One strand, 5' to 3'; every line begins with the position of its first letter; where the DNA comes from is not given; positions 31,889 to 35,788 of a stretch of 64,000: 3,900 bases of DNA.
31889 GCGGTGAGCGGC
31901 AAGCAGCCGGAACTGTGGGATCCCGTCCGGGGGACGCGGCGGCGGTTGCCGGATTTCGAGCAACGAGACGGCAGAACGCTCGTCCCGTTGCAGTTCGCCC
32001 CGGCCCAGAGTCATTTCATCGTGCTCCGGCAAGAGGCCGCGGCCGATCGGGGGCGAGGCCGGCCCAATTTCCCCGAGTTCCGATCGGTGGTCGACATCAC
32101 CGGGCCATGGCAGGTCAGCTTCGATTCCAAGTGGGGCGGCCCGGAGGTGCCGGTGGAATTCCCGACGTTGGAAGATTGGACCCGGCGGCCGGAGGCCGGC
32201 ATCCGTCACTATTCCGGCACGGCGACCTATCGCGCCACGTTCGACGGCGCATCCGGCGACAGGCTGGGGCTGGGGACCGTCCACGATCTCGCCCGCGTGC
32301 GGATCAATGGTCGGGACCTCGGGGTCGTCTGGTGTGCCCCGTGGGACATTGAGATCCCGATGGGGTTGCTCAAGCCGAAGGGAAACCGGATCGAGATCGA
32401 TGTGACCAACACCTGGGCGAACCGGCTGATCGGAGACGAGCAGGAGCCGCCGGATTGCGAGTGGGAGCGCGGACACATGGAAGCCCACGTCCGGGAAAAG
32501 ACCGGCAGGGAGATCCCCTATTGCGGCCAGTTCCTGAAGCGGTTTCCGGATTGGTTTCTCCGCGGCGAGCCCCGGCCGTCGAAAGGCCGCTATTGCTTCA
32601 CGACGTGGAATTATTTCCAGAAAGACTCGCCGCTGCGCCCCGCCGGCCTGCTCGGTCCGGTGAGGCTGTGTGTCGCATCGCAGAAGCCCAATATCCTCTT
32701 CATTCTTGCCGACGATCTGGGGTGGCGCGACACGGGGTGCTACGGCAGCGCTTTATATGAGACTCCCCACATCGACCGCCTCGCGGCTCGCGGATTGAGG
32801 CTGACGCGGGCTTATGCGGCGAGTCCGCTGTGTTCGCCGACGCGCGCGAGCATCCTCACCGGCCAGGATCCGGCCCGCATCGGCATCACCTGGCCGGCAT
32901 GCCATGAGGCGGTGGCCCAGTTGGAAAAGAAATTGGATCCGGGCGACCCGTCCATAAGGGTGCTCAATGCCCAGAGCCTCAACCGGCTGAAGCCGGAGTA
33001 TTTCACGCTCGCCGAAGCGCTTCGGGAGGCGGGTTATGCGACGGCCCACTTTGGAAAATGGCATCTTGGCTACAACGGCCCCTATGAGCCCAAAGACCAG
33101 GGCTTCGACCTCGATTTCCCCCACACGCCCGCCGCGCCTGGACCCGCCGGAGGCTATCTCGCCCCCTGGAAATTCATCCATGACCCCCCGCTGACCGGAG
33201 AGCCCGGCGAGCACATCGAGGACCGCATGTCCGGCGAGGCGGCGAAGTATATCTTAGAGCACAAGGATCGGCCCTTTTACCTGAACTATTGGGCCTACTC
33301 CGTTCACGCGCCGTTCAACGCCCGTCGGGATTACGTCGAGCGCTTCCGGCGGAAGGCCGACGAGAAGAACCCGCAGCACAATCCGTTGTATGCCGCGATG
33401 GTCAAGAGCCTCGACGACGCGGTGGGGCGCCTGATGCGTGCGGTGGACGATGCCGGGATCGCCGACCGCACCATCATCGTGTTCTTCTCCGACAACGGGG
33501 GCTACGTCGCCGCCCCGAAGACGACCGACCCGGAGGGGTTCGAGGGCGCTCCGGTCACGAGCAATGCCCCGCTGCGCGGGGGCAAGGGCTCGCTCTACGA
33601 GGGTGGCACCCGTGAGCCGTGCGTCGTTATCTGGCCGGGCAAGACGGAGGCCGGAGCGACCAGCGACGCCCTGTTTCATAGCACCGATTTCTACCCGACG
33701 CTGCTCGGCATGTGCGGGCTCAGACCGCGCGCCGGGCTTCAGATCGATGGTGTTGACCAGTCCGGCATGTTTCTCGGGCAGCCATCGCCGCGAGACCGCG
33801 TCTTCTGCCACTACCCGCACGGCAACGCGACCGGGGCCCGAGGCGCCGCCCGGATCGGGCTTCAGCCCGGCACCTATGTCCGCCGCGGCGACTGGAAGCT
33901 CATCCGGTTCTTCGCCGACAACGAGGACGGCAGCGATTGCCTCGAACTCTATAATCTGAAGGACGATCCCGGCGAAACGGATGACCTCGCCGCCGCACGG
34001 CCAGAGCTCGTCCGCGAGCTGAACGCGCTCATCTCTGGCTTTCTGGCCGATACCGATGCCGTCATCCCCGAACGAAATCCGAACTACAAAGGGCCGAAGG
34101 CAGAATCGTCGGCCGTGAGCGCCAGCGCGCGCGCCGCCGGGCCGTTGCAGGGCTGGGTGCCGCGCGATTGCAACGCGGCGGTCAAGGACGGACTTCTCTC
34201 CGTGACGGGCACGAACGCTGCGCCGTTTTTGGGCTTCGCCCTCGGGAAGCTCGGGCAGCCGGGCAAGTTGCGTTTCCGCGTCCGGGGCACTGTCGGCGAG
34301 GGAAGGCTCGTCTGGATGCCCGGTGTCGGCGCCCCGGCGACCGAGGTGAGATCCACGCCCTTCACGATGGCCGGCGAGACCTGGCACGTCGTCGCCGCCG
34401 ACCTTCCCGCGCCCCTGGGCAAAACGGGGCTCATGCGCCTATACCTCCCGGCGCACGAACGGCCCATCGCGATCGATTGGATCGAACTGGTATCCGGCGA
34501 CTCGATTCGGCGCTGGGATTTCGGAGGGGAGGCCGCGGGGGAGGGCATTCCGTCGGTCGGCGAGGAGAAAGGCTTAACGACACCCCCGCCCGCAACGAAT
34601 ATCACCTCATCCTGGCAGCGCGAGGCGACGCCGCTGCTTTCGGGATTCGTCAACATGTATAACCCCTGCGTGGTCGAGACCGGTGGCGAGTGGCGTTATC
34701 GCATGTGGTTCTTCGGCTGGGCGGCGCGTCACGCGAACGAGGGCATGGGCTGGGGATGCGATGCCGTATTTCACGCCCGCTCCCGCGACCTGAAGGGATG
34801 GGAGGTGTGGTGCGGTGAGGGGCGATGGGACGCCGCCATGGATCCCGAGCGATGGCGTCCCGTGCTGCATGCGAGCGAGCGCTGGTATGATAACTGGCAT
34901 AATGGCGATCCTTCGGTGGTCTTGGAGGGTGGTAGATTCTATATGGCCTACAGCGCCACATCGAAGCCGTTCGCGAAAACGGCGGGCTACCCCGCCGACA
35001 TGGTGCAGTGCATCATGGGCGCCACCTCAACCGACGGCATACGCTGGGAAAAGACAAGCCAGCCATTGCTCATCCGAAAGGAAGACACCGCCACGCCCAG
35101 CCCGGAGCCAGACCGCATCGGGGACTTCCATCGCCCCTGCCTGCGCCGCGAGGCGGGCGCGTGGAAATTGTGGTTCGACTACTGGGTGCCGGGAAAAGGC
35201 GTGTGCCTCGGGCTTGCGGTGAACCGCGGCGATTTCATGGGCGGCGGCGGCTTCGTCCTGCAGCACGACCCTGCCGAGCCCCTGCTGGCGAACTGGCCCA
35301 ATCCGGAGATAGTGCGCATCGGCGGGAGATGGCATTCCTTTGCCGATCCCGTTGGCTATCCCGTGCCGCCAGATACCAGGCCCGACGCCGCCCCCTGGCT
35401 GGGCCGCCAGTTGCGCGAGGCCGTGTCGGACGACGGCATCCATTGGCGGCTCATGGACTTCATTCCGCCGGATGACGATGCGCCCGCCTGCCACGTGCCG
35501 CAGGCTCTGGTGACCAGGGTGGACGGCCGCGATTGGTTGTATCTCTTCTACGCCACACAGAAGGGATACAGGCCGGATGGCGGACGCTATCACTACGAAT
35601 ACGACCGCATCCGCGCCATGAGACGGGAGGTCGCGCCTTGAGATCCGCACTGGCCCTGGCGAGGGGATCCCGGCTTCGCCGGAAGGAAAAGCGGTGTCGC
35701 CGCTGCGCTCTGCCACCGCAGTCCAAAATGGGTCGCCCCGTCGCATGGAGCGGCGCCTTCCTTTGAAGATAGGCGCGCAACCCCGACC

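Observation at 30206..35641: Single 1811-aa exported protein combining three putative catalytic modules (GH106-like glycosidase - sulfatase - beta-propeller GH-like)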

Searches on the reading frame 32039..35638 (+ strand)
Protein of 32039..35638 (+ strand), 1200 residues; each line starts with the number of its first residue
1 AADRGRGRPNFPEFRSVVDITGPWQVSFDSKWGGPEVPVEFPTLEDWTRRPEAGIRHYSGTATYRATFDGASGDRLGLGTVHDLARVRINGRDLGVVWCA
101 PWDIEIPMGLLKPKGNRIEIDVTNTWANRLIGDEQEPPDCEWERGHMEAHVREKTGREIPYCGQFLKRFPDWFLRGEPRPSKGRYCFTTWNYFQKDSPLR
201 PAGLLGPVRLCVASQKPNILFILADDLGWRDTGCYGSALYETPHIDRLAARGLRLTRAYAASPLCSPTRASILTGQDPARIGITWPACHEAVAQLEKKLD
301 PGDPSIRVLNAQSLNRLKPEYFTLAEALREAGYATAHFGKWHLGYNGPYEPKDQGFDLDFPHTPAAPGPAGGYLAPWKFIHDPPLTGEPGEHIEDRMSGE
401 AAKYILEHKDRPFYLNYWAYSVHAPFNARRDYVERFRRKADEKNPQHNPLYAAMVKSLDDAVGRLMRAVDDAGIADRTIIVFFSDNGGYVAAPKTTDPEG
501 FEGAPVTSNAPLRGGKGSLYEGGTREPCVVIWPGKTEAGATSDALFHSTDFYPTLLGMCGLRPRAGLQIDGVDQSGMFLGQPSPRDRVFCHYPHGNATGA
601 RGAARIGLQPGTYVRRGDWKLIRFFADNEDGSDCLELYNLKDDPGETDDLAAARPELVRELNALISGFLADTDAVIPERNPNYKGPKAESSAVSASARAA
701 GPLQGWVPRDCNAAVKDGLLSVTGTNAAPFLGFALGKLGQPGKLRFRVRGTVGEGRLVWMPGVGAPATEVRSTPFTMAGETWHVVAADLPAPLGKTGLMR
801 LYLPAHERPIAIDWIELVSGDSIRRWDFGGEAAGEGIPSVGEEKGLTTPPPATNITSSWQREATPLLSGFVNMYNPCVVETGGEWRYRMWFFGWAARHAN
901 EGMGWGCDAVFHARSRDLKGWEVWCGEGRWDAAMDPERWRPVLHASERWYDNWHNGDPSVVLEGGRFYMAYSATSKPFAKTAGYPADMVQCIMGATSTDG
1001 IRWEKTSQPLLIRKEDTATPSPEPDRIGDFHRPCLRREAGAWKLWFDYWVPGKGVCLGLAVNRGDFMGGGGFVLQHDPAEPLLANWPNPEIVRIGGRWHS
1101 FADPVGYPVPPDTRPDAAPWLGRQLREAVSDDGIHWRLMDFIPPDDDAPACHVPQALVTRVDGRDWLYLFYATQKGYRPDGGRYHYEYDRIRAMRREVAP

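Call 47: search_protein_representatives(protein=window:32039-35638:+)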
Query: 1200 residues. Proteins with E-value up to 0.001 (for the whole library): 112060; up to 1e-10: 42727; up to 1e-30: 6971. The best 150 are listed.
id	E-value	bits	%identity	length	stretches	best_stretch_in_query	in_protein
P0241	4.4e-237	806.8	77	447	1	385-830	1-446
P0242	8.6e-205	699.8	38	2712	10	386-653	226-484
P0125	7.5e-195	666.8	51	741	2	856-1198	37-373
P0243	3.4e-188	644.8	40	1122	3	211-693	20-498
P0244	3.7e-161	555.2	45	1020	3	212-691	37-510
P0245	6.5e-161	554.4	42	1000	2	213-687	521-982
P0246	3.2e-155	535.5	51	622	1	214-828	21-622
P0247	2.1e-152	526.2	49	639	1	215-828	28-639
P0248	1.4e-151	523.5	53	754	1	215-692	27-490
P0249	1.6e-150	520.0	47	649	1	216-830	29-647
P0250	3.9e-147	508.7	51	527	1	206-686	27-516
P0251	2.0e-146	506.4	45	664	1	213-832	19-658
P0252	3.6e-143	495.6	46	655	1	212-829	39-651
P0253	2.9e-142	492.6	52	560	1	212-688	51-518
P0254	3.7e-142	492.3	49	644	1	217-698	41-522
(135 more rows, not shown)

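Call 69: find_homologous_proteins(query=window:32681-35638:+, max_evalue=1e-20)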
Query window:32681-35638:+ (986 aa): 6340 proteins with E <= 1e-20 among 8000 candidates; the best 120 are listed.
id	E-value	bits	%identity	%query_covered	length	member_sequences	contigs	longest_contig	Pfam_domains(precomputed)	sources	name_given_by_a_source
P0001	0.0e+0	2315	98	100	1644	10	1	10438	PF17132.10,PF01663.28,PF16347.11,PF00884.29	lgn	-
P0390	0.0e+0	1745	73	100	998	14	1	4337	PF01663.28,PF16347.11,PF00884.29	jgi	jgi:arylsulfatase A-like enzyme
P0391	0.0e+0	1741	72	100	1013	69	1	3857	PF01663.28,PF16347.11,PF00884.29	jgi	jgi:arylsulfatase A-like enzyme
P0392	0.0e+0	1376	60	100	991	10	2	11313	PF01663.28,PF16347.11,PF00884.29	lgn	-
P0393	1.5e-279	949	65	62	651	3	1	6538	PF01663.28,PF16347.11,PF00884.29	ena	-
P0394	3.5e-278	944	67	62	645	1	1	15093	PF01663.28,PF16347.11,PF00884.29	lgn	-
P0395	9.2e-276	936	66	62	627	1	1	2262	PF01663.28,PF16347.11,PF00884.29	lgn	-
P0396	7.9e-275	933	66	62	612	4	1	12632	PF01663.28,PF16347.11,PF00884.29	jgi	jgi:arylsulfatase A-like enzyme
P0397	1.2e-272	926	65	62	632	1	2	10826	PF01663.28,PF16347.11,PF00884.29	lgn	-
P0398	1.2e-271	923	67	62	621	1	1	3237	PF01663.28,PF16347.11,PF00884.29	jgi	jgi:arylsulfatase A-like enzyme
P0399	1.5e-271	922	65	62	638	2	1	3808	PF01663.28,PF16347.11,PF00884.29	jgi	jgi:arylsulfatase A-like enzyme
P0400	2.2e-271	922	65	62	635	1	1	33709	PF01663.28,PF16347.11,PF00884.29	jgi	-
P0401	4.8e-270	917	66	62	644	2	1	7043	PF01663.28,PF16347.11,PF00884.29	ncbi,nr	ncbi:MAG: sulfatase [Kiritimatiellae bacterium]|nr:sulfatase [Kiritimatiellia bacterium]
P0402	1.2e-269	916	64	62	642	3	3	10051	PF01663.28,PF16347.11,PF00884.29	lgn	-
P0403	2.6e-269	915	65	62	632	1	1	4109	PF01663.28,PF16347.11,PF00884.29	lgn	-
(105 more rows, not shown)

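Call 89: find_encoding_contigs(protein=P0391, flank=6000, max_places=3)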
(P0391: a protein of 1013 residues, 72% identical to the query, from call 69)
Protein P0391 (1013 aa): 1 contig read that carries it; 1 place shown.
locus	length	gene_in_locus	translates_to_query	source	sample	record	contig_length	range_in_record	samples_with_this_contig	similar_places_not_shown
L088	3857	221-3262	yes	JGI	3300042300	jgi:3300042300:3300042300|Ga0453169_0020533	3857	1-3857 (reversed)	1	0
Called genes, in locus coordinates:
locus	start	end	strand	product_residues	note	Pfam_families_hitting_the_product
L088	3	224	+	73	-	?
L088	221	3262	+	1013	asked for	PF00884:Sulfatase, PF01663:Phosphodiest (weak), PF16347:SGSH_C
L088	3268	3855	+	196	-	?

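Call 90: find_encoding_contigs(protein=P0392, flank=6000, max_places=2)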
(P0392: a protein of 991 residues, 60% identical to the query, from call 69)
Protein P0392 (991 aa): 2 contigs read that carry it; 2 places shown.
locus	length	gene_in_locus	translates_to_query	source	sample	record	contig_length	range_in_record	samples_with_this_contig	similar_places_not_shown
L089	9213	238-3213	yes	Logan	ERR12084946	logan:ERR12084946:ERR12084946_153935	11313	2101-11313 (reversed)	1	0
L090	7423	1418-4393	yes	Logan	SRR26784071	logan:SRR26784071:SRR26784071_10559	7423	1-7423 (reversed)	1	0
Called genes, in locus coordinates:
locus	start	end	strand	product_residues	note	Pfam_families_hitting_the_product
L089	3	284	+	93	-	?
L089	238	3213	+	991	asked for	PF00884:Sulfatase, PF01663:Phosphodiest, PF16347:SGSH_C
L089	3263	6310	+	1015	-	PF17132:Glyco_hydro_106, PF22666:Glyco_hydro_2_N2 (faint)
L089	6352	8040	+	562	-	PF22422:MGH1-like_GH (weak)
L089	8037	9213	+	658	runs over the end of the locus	PF00884:Sulfatase, PF16347:SGSH_C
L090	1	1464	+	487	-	?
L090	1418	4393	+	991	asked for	PF00884:Sulfatase, PF01663:Phosphodiest, PF16347:SGSH_C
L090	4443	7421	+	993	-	?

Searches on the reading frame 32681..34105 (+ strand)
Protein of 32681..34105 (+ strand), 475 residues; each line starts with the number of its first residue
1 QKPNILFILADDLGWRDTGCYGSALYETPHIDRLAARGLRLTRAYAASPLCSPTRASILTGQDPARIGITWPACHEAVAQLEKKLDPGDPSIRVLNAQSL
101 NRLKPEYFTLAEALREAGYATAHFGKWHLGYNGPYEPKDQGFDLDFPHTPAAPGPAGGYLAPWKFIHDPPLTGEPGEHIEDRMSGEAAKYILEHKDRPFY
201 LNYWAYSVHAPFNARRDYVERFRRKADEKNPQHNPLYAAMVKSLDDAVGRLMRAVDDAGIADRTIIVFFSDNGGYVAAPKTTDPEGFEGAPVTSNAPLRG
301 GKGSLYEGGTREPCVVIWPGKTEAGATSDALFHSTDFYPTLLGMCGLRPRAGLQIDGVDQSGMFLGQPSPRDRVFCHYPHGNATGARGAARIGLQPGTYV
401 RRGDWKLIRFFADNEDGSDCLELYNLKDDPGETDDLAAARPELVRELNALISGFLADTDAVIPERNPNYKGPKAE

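Call 76: search_solved_structures(query=window:32681-34105:+, max_evalue=1e-60, show_alignments=1)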
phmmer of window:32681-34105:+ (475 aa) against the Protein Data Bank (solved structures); distinct sequences matched with E-value up to 1e-60: 5.
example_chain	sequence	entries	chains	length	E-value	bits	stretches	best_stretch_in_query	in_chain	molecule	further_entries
9fo1_A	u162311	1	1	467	1.4e-98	334.1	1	2-474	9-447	k-carrageenan sulfatase S1_16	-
6ust_A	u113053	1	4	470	3.2e-85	290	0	2-250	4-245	N-acetylgalactosamine 6-sulfate sulfatase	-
7stt_A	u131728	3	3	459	3.8e-76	260.1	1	1-464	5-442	N-acetylgalactosamine-6-sulfatase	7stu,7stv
7oza_AAA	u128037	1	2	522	1.9e-63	218.2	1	2-463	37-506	Putative secreted sulfatase ydeN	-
6uss_A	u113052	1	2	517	9e-61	209.4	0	2-457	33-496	Sulfatase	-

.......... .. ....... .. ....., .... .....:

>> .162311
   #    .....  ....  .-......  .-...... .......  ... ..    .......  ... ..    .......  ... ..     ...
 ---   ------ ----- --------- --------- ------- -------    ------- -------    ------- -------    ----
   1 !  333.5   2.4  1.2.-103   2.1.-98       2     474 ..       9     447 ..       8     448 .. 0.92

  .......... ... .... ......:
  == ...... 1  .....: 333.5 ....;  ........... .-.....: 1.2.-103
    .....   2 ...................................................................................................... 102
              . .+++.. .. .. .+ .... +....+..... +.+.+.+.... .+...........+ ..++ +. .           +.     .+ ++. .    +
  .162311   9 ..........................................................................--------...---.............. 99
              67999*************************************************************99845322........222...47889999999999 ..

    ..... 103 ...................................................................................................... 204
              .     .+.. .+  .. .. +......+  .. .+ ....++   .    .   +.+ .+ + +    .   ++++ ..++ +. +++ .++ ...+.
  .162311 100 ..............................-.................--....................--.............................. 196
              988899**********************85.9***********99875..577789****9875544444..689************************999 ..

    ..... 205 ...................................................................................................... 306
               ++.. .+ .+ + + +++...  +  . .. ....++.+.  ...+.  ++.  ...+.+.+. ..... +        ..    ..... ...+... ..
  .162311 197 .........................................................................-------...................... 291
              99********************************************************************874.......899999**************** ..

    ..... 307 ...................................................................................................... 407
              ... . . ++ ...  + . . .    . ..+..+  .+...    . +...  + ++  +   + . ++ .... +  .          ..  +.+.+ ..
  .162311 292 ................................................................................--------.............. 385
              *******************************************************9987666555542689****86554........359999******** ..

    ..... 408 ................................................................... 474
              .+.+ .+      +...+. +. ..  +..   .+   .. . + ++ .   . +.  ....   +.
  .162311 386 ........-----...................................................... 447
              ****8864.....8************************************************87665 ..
